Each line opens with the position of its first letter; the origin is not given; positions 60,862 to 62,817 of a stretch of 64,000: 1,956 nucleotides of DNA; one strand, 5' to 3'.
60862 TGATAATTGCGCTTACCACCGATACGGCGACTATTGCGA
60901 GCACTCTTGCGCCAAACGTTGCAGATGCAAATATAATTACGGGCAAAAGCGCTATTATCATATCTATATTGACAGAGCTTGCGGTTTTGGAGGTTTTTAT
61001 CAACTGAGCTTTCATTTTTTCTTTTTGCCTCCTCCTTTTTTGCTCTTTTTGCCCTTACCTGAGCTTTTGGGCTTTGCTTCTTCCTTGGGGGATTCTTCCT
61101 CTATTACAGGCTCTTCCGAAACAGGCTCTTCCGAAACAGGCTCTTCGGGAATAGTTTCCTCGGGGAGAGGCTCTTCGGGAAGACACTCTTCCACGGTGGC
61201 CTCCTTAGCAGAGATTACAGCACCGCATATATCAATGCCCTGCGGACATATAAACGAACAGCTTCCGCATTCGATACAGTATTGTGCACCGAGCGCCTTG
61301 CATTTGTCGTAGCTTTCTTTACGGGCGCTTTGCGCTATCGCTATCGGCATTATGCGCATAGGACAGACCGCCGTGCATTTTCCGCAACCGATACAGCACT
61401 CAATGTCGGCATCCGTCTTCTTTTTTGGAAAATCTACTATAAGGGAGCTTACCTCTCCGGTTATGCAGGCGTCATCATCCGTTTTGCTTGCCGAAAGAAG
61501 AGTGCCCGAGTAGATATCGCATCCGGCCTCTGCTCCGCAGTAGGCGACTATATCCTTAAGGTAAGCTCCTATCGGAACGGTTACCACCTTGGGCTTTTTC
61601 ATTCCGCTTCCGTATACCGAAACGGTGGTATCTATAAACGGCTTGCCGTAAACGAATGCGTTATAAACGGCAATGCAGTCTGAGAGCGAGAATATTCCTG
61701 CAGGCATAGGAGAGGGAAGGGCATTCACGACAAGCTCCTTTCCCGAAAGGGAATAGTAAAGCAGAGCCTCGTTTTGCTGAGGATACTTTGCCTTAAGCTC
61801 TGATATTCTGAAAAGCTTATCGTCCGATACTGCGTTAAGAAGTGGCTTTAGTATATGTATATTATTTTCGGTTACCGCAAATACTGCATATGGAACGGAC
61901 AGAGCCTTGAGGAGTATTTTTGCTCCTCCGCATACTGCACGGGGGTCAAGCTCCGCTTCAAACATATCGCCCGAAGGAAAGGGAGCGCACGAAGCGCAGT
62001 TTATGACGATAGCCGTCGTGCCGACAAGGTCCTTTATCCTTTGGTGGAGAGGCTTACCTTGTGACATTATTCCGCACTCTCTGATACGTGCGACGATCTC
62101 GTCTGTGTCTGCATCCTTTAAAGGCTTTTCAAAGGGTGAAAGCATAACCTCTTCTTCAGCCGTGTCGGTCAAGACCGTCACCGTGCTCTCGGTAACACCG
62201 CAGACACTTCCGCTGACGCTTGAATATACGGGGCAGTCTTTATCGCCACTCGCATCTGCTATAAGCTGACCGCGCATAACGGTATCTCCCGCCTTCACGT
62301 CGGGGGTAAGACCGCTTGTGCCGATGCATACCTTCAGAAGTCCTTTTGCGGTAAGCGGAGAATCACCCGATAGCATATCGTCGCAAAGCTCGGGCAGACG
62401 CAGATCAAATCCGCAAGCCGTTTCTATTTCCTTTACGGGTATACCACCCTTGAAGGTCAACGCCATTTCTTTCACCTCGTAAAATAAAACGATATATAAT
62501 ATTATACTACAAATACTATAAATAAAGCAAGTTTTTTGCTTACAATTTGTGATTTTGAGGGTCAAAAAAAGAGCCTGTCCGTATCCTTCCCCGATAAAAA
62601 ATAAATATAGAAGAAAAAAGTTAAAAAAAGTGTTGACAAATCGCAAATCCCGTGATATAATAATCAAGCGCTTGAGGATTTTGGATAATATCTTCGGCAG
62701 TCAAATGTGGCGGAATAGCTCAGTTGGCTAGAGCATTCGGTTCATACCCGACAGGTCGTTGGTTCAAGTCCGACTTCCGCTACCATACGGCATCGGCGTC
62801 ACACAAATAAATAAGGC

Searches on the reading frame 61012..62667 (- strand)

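Call 9: search_protein_families(library=pfam, proteins=[window:61012-62667:-], max_evalue=0.001)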
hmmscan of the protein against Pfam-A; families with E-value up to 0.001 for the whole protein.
window:61012-62667:- (551 aa): 11 families
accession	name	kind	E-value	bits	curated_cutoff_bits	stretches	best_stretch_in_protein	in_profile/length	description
PF01512.22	Complex1_51K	-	2.3e-12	47.5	31.2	1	203-323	12-135/150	Nuo51 FMN-binding domain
PF13375.12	RnfC_N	-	2.4e-07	31.2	25.6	1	121-166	43-88/101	RnfC Barrel sandwich hybrid domain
PF13237.11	Fer4_10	-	6.5e-07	29.6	25.5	1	421-475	5-53/53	4Fe-4S dicluster domain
PF12838.12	Fer4_7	-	1.1e-05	26.2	27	1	425-478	2-52/52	4Fe-4S dicluster domain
PF13187.11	Fer4_9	-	1.1e-05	25.7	27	1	425-477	2-50/52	4Fe-4S dicluster domain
PF13534.11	Fer4_17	-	1.7e-05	25.7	22.2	0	459-479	41-61/61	4Fe-4S dicluster domain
PF10531.15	SLBB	-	0.00032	20.9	27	0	349-378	2-30/55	SLBB domain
PF13183.11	Fer4_8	-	0.00036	21.4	27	1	422-478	2-68/68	4Fe-4S dicluster domain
PF00037.32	Fer4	-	0.0005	20.2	21.1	0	422-437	5-20/24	4Fe-4S binding domain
PF17179.9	Fer4_22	-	0.00087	20.5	27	0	416-439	72-95/95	4Fe-4S dicluster domain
PF12798.12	Fer4_3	-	0.00089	20.4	27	0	425-438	1-14/15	4Fe-4S binding domain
